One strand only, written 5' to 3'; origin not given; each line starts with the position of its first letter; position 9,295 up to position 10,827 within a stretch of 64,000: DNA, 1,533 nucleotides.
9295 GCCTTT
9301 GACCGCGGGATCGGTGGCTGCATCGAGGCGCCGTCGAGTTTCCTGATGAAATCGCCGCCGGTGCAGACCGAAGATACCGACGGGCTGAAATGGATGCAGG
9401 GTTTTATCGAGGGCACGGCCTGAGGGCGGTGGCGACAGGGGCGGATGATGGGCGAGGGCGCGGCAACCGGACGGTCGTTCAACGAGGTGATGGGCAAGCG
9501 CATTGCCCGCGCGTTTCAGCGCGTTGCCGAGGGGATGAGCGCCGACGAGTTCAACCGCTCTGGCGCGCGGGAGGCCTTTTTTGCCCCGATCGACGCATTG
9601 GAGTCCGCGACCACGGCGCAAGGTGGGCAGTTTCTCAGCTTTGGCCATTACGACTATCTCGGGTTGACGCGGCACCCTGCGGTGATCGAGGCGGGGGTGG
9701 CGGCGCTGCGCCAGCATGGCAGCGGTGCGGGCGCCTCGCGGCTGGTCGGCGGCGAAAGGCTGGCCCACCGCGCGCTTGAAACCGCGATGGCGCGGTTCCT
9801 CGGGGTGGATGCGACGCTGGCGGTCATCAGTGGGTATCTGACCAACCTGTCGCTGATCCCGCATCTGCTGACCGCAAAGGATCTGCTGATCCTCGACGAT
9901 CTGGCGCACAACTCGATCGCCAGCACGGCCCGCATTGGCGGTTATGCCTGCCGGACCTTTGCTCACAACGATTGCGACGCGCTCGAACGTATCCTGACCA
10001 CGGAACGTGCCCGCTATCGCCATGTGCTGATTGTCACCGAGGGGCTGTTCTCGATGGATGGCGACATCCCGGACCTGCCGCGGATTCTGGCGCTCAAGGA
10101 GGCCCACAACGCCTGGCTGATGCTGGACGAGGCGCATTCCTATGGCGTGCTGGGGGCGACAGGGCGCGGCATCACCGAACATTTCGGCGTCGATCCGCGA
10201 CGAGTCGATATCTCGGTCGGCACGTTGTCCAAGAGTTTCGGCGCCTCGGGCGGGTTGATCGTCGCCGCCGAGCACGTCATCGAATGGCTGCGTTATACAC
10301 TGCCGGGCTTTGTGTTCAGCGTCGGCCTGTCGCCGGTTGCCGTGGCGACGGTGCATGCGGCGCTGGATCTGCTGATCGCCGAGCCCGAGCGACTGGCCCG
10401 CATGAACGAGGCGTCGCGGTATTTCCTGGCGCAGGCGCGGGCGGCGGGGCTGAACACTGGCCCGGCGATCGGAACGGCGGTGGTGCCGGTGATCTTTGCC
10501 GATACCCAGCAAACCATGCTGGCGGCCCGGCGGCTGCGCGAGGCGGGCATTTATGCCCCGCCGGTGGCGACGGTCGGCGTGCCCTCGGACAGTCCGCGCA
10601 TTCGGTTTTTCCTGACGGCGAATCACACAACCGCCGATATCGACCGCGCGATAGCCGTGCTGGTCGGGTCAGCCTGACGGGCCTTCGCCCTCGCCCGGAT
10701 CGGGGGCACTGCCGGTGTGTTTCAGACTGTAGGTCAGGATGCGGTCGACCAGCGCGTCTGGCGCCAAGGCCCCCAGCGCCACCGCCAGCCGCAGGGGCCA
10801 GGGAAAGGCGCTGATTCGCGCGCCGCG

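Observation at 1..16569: Candidate complete glycosyl-inositol-phosphoceramide (fungal/plant GIPC-like) biosynthesis and export system in a Rhodobacterales bacterium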

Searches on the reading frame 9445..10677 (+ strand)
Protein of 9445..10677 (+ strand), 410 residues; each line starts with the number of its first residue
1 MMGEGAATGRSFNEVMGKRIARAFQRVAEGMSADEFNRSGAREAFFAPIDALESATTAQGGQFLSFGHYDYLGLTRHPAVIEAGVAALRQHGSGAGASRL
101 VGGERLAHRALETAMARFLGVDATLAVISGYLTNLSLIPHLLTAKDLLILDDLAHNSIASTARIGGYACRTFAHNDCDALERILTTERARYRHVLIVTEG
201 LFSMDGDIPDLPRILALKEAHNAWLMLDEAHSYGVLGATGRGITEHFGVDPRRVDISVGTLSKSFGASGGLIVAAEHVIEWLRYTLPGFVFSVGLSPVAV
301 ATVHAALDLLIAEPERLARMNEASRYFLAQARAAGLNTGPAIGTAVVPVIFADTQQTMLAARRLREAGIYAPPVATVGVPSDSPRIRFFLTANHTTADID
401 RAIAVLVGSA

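Call 6: search_protein_families(library=pfam, proteins=[window:9445-10677:+], max_evalue=0.01)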
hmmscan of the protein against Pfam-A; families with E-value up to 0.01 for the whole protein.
window:9445-10677:+ (410 aa): 3 families
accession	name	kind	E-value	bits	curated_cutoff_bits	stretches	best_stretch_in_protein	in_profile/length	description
PF00155.27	Aminotran_1_2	-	6e-48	164.3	19.7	1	64-405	4-360/361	Aminotransferase class I and II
PF01212.27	Beta_elim_lyase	-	0.0024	17.7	27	1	104-370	30-236/288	Beta-eliminating lyase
PF01053.26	Cys_Met_Meta_PP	-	0.0069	15.4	27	0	107-235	53-180/381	Cys/Met metabolism PLP-dependent enzyme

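Call 7: search_protein_families(library=ncbifam, proteins=[window:9445-10677:+], max_evalue=0.001)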
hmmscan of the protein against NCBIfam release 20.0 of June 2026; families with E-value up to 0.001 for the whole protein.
window:9445-10677:+ (410 aa): 11 families
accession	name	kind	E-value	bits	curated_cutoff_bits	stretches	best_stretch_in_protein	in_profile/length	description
TIGR00858.1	bioF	equivalog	5.4e-100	334.7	426.45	1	55-406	15-364/365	8-amino-7-oxononanoate synthase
NF047600.1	SerpalmtaseCFB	equivalog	2.2e-85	286.7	640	1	25-406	7-385/395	serine palmitoyltransferase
NF005394.0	PRK06939.1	equivalog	1.6e-84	284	460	1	56-406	37-387/397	glycine C-acetyltransferase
TIGR01825.1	gly_Cac_T_rel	subfamily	6.8e-82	275.2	535.4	1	54-406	22-375/385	BioF/Kbl family PLP-dependent acyltransferase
NF047599.1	SerpalmtaseBetaP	equivalog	3.8e-81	272.8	500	1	34-406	15-386/394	serine palmitoyltransferase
TIGR01822.1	2am3keto_CoA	equivalog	5.6e-73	246.1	493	1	56-406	33-383/393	glycine C-acetyltransferase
NF047603.1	SerpalmtaseAlphaP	equivalog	4.7e-60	203.3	670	1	37-406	19-389/399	serine palmitoyltransferase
TIGR01821.1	5aminolev_synth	equivalog_domain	1.5e-58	198.6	338.55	1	68-405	52-389/402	5-aminolevulinate synthase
NF005526.0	PRK07179.1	equivalog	9.8e-42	142.9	428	1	65-406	58-392/407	alpha-hydroxyketone-type quorum-sensing autoinducer synthase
NF004608.1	PRK05937.1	equivalog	2.3e-36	125.4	399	1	70-406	11-342/366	8-amino-7-oxononanoate synthase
NF005697.0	PRK07505.1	subfamily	2e-34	118.9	342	1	53-406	40-395/405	hypothetical protein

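Call 22: find_homologous_proteins(query=window:9445-10677:+, max_evalue=1e-30)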
Query window:9445-10677:+ (410 aa): 2283 proteins with E <= 1e-30 among 8000 candidates; the best 120 are listed.
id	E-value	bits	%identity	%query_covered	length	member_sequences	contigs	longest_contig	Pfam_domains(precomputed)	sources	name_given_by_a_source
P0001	5.4e-258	873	98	100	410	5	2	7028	PF00155.28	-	-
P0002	1.1e-217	741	82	100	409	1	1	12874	PF00155.28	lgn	-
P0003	2.6e-210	717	80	99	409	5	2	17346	PF00155.28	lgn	-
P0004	2.4e-209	713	80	99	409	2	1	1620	PF00155.28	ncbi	-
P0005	6.2e-209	712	78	100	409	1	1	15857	PF00155.28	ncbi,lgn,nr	ncbi:MAG: aminotransferase class I/II-fold pyridoxal phosphate-dependent enzyme [Pararhodobacter sp.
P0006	6.4e-207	705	79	99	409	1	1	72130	PF00155.28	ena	-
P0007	6.6e-205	699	78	99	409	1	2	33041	PF00155.28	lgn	-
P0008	3.5e-204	696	78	99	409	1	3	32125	PF00155.28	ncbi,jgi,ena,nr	ncbi:MAG: aminotransferase class I/II-fold pyridoxal phosphate-dependent enzyme [Rhodobacteraceae ba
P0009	7.5e-189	646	74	94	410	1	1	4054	PF00155.28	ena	-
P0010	1.1e-186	639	70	100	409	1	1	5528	PF00155.28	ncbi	-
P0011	2.0e-183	628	71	97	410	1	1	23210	PF00155.28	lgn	-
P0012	2.7e-183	628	71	97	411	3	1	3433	PF00155.28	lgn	-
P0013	1.6e-180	618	71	94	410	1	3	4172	PF00155.28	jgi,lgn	jgi:8-amino-7-oxononanoate synthase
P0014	2.3e-158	546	61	99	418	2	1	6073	PF00155.28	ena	-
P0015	5.6e-158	544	62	97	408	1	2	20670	PF00155.28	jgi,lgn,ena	-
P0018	1.3e-142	494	61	88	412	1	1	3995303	PF00155.28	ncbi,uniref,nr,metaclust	ncbi:8-amino-7-oxononanoate synthase [Candidatus Rhodobacter oscarellae]|uniref:8-amino-7-oxononanoa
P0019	2.3e-142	493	62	88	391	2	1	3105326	PF00155.28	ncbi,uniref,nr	ncbi:aminotransferase class I/II-fold pyridoxal phosphate-dependent enzyme [Shimia biformata]|uniref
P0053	2.1e-137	477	58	88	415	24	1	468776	PF00155.28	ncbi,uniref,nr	ncbi:aminotransferase class I/II-fold pyridoxal phosphate-dependent enzyme [Stappia sp. P2PMeth1]|un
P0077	3.3e-135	469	61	88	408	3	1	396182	PF00155.28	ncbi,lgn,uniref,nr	ncbi:aminotransferase class I/II-fold pyridoxal phosphate-dependent enzyme [Shimia haliotis]|uniref:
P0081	4.7e-135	469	55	99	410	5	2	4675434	PF00155.28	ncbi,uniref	ncbi:aminotransferase class I/II-fold pyridoxal phosphate-dependent enzyme [Psychromarinibacter sp. 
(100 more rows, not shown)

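Call 23: find_encoding_contigs(protein=P0019, flank=10000, max_places=2)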
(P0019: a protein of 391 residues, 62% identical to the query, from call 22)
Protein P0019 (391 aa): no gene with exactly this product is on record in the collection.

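Call 24: find_encoding_contigs(protein=P0053, flank=10000, max_places=2)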
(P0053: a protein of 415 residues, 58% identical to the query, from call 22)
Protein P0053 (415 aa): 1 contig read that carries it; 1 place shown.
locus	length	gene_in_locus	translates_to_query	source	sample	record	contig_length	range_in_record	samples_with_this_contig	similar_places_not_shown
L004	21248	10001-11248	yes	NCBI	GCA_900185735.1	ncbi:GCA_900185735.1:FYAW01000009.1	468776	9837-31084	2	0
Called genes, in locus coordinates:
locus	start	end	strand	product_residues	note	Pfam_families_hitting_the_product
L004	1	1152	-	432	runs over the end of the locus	PF13433:Peripla_BP_5, PF13458:Peripla_BP_6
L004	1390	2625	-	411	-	PF02515:CoA_transf_3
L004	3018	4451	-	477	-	PF22322:DUF6973, PF26745:SPM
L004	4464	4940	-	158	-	-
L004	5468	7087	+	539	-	PF13714:PEP_mutase, PF12804:NTP_transf_3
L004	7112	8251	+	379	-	PF02776:TPP_enzyme_N, PF02775:TPP_enzyme_C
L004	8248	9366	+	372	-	PF00266:Aminotran_5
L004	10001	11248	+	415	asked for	PF00155:Aminotran_1_2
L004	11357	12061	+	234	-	PF16117:DUF4833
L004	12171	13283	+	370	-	PF01658:Inos-1-P_synth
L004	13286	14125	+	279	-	PF00106:adh_short, PF08659:KR, PF13561:adh_short_C2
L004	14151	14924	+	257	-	PF01148:CTP_transf_1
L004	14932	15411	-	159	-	PF04608:PgpA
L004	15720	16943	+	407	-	PF03739:LptF_LptG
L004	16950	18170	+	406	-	PF03739:LptF_LptG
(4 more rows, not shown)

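Call 25: find_encoding_contigs(protein=P0008, flank=10000, max_places=2)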
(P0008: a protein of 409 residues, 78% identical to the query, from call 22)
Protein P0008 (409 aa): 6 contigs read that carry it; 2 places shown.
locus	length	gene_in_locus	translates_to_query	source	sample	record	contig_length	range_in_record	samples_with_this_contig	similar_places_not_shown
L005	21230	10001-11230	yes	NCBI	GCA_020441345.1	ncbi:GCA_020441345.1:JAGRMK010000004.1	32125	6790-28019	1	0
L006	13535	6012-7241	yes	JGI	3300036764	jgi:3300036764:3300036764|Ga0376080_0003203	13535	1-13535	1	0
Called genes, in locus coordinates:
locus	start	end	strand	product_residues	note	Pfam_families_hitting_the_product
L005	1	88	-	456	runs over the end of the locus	PF20706:GT4-conflict, PF00534:Glycos_transf_1, PF13692:Glyco_trans_1_4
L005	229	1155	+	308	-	PF14378:PAP2_3, PF01569:PAP2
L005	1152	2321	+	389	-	-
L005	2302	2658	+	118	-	PF00550:PP-binding (weak)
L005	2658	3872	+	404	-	PF00109:ketoacyl-synt, PF02801:Ketoacyl-synt_C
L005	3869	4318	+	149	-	-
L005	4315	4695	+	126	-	PF01575:MaoC_dehydratas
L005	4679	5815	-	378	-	PF03739:LptF_LptG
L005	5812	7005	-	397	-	PF03739:LptF_LptG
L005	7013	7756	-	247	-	PF00005:ABC_tran, PF13304:AAA_21 (faint)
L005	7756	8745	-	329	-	PF03706:LPG_synthase_TM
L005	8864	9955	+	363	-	PF01658:Inos-1-P_synth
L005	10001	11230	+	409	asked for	PF00155:Aminotran_1_2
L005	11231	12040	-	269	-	PF00106:adh_short, PF08659:KR, PF13561:adh_short_C2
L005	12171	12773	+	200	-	PF01066:CDP-OH_P_transf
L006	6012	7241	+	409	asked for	PF00155:Aminotran_1_2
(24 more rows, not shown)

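Call 44: search_solved_structures(query=window:9445-10677:+, max_evalue=1e-20, show_alignments=0)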
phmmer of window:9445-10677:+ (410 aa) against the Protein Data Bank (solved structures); distinct sequences matched with E-value up to 1e-20: 45.
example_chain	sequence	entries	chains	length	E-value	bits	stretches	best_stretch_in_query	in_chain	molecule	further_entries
8guh_A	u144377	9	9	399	1.4e-59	205.5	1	32-407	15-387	Serine palmitoyltransferase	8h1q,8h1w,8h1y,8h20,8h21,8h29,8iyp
3a2b_A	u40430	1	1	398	1.4e-59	205.4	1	32-407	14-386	Serine palmitoyltransferase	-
1fc4_A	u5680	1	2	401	7.2e-57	196.6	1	55-405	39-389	2-AMINO-3-KETOBUTYRATE CONENZYME A LIGASE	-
7k0i_B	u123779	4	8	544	1.1e-56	196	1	64-403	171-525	Serine palmitoyltransferase 2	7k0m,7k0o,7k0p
7v58_A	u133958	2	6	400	1.1e-56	196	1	56-406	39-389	2-amino-3-ketobutyrate coenzyme A ligase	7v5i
6m4n_B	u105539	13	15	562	1.2e-56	195.9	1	64-403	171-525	Serine palmitoyltransferase 2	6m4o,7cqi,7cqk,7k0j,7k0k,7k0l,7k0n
8s1y_A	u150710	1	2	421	6.4e-56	193.4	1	52-404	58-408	8-amino-7-oxononanoate synthase/2-amino-3-ketobutyrate coenzyme A ligase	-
3tqx_A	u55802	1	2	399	1e-55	192.8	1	62-405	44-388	2-amino-3-ketobutyrate coenzyme A ligase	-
7poa_A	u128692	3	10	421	1.5e-55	192.2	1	52-404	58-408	8-amino-7-oxononanoate synthase/2-amino-3-ketobutyrate coenzyme A ligase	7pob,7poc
8dle_A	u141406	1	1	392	5.5e-55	190.4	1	58-409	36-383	8-amino-7-oxononanoate synthase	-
1bs0_A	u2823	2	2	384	5.7e-55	190.3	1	58-409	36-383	PROTEIN (8-AMINO-7-OXONANOATE SYNTHASE) | 8-amino-7-oxononanoate synthase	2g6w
1dj9_A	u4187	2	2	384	2.4e-54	188.2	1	57-409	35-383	8-AMINO-7-OXONONANOATE SYNTHASE | 8-AMINO-7-OXONANOATE SYNTHASE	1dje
5jay_A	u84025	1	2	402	7.1e-54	186.7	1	51-404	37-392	8-amino-7-oxononanoate synthase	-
7yjo_B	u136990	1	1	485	5.4e-51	177.2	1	57-406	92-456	Long chain base biosynthesis protein 2a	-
7yjk_B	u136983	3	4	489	5.5e-51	177.2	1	57-406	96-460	Long chain base biosynthesis protein 2a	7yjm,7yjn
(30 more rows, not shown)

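Call 61: find_related_loci(query=window:9445-10677:+, collection=genome_contigs, flank=10000)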
Query window:9445-10677:+ (410 aa) in genome_contigs; peptide patterns used: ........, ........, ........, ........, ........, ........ (x = any residue, [..] = any of these).
100 stretches matched a pattern; 2 encode a relative of the query (tblastn E <= 1e-3); 2 distinct loci.
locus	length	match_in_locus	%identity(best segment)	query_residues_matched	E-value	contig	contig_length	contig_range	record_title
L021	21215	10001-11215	78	2-406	0e+0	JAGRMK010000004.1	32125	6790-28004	MAG: Rhodobacteraceae bacterium isolate HKST-UBA89 2008_2159, whole genome shotgun sequence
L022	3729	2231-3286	33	34-399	1e-39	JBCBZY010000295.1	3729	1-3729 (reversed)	MAG: Pseudomonadota bacterium isolate P01_A01_bin.128 k141_1807932_length_3729_cov_12.0000, whole genome shotgun sequenc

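Call 63: find_encoding_contigs(protein=P0077, flank=10000, max_places=1)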
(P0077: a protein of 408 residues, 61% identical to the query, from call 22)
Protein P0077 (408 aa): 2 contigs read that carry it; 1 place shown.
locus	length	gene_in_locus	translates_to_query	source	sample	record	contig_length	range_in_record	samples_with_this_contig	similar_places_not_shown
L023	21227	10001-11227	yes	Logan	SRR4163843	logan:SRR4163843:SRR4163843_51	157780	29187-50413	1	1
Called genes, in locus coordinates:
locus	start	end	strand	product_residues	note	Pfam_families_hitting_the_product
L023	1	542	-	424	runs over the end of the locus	PF03446:NAD_binding_2 (weak), PF03721:UDPG_MGDP_dh_N, PF00984:UDPG_MGDP_dh, PF03720:UDPG_MGDP_dh_C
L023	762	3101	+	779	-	PF21088:MS_channel_1st (weak), PF00924:MS_channel_2nd, PF21082:MS_channel_3rd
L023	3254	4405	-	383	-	PF12911:OppC_N, PF00528:BPD_transp_1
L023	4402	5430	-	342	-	PF19300:BPD_transp_1_N (weak), PF00528:BPD_transp_1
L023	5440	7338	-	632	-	PF00496:SBP_bac_5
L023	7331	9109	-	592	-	PF00005:ABC_tran, PF02463:SMC_N (faint), PF13304:AAA_21 (faint), PF13401:AAA_22 (faint), PF00005:ABC_tran, PF08352:oligo_HPY (weak)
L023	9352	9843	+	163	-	PF12692:Methyltransf_17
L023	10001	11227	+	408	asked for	PF00155:Aminotran_1_2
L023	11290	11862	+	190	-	PF16117:DUF4833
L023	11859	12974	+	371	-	PF01658:Inos-1-P_synth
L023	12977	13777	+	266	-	PF00106:adh_short, PF01370:Epimerase (weak), PF08659:KR, PF13460:NAD_binding_10 (faint), PF13561:adh_short_C2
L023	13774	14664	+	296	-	PF01148:CTP_transf_1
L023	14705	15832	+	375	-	PF03739:LptF_LptG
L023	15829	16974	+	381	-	PF03739:LptF_LptG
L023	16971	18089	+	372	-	PF13439:Glyco_transf_4, PF13579:Glyco_trans_4_4, PF20706:GT4-conflict (weak), PF00534:Glycos_transf_1, PF13692:Glyco_trans_1_4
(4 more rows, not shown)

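Call 64: find_encoding_contigs(protein=P0081, flank=10000, max_places=1)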
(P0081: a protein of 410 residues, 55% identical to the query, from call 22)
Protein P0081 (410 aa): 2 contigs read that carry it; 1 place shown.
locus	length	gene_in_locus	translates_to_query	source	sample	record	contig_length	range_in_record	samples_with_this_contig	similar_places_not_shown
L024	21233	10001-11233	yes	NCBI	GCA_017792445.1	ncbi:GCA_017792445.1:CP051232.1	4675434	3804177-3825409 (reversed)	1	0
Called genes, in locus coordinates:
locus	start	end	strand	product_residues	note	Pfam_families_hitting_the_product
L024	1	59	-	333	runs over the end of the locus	PF00528:BPD_transp_1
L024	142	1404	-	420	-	PF01547:SBP_bac_1, PF13416:SBP_bac_8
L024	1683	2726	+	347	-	PF00356:LacI, PF00532:Peripla_BP_1, PF13377:Peripla_BP_3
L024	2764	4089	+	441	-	PF00232:Glyco_hydro_1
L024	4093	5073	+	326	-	PF02685:Glucokinase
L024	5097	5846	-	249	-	PF01925:TauE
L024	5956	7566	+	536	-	PF13714:PEP_mutase, PF12804:NTP_transf_3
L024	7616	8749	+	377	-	PF02776:TPP_enzyme_N, PF02775:TPP_enzyme_C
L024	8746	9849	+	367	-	PF00266:Aminotran_5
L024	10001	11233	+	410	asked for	PF00155:Aminotran_1_2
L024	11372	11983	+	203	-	PF16117:DUF4833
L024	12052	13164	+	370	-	PF01658:Inos-1-P_synth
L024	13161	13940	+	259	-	PF00106:adh_short, PF01370:Epimerase (weak), PF08659:KR, PF13460:NAD_binding_10, PF13561:adh_short_C2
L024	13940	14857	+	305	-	PF01148:CTP_transf_1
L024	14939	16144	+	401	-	PF03739:LptF_LptG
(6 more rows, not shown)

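Call 65: find_encoding_contigs(protein=P0018, flank=10000, max_places=1)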
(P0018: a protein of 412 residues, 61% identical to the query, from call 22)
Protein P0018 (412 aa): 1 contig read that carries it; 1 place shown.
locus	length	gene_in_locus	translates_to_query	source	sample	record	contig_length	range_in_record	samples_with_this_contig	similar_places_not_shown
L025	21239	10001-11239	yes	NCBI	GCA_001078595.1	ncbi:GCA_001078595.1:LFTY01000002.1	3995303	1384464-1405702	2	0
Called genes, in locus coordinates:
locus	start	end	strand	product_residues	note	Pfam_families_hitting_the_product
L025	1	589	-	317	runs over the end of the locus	PF13480:Acetyltransf_6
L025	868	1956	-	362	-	PF00005:ABC_tran, PF03459:TOBE (faint), PF17912:OB_MalK (weak), PF08402:TOBE_2 (weak)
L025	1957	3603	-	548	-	PF00128:Alpha-amylase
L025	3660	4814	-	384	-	PF00528:BPD_transp_1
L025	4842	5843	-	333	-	PF00528:BPD_transp_1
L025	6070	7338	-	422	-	PF01547:SBP_bac_1, PF13416:SBP_bac_8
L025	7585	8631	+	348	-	PF00356:LacI, PF00532:Peripla_BP_1, PF13377:Peripla_BP_3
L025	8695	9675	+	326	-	PF02685:Glucokinase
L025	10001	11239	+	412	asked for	PF00155:Aminotran_1_2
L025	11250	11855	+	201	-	PF16117:DUF4833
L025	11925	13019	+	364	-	PF01658:Inos-1-P_synth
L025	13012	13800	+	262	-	PF00106:adh_short, PF08659:KR, PF13561:adh_short_C2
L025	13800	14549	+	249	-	PF01148:CTP_transf_1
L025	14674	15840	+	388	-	PF03739:LptF_LptG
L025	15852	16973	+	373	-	PF03739:LptF_LptG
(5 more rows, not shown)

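Call 75: search_solved_structures(query=window:9445-10677:+, max_evalue=1e-55, show_alignments=4)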
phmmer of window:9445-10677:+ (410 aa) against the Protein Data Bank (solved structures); distinct sequences matched with E-value up to 1e-55: 7.
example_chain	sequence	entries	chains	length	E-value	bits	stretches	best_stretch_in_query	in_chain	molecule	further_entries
8guh_A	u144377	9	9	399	1.4e-59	205.5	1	32-407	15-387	Serine palmitoyltransferase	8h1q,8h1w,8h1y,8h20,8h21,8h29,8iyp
3a2b_A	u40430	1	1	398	1.4e-59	205.4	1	32-407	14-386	Serine palmitoyltransferase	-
1fc4_A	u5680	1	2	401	7.2e-57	196.6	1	55-405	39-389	2-AMINO-3-KETOBUTYRATE CONENZYME A LIGASE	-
7k0i_B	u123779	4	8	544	1.1e-56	196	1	64-403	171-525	Serine palmitoyltransferase 2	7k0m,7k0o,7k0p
7v58_A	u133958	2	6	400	1.1e-56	196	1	56-406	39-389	2-amino-3-ketobutyrate coenzyme A ligase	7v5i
6m4n_B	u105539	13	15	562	1.2e-56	195.9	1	64-403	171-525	Serine palmitoyltransferase 2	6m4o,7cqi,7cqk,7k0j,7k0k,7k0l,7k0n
8s1y_A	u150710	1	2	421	6.4e-56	193.4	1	52-404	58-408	8-amino-7-oxononanoate synthase/2-amino-3-ketobutyrate coenzyme A ligase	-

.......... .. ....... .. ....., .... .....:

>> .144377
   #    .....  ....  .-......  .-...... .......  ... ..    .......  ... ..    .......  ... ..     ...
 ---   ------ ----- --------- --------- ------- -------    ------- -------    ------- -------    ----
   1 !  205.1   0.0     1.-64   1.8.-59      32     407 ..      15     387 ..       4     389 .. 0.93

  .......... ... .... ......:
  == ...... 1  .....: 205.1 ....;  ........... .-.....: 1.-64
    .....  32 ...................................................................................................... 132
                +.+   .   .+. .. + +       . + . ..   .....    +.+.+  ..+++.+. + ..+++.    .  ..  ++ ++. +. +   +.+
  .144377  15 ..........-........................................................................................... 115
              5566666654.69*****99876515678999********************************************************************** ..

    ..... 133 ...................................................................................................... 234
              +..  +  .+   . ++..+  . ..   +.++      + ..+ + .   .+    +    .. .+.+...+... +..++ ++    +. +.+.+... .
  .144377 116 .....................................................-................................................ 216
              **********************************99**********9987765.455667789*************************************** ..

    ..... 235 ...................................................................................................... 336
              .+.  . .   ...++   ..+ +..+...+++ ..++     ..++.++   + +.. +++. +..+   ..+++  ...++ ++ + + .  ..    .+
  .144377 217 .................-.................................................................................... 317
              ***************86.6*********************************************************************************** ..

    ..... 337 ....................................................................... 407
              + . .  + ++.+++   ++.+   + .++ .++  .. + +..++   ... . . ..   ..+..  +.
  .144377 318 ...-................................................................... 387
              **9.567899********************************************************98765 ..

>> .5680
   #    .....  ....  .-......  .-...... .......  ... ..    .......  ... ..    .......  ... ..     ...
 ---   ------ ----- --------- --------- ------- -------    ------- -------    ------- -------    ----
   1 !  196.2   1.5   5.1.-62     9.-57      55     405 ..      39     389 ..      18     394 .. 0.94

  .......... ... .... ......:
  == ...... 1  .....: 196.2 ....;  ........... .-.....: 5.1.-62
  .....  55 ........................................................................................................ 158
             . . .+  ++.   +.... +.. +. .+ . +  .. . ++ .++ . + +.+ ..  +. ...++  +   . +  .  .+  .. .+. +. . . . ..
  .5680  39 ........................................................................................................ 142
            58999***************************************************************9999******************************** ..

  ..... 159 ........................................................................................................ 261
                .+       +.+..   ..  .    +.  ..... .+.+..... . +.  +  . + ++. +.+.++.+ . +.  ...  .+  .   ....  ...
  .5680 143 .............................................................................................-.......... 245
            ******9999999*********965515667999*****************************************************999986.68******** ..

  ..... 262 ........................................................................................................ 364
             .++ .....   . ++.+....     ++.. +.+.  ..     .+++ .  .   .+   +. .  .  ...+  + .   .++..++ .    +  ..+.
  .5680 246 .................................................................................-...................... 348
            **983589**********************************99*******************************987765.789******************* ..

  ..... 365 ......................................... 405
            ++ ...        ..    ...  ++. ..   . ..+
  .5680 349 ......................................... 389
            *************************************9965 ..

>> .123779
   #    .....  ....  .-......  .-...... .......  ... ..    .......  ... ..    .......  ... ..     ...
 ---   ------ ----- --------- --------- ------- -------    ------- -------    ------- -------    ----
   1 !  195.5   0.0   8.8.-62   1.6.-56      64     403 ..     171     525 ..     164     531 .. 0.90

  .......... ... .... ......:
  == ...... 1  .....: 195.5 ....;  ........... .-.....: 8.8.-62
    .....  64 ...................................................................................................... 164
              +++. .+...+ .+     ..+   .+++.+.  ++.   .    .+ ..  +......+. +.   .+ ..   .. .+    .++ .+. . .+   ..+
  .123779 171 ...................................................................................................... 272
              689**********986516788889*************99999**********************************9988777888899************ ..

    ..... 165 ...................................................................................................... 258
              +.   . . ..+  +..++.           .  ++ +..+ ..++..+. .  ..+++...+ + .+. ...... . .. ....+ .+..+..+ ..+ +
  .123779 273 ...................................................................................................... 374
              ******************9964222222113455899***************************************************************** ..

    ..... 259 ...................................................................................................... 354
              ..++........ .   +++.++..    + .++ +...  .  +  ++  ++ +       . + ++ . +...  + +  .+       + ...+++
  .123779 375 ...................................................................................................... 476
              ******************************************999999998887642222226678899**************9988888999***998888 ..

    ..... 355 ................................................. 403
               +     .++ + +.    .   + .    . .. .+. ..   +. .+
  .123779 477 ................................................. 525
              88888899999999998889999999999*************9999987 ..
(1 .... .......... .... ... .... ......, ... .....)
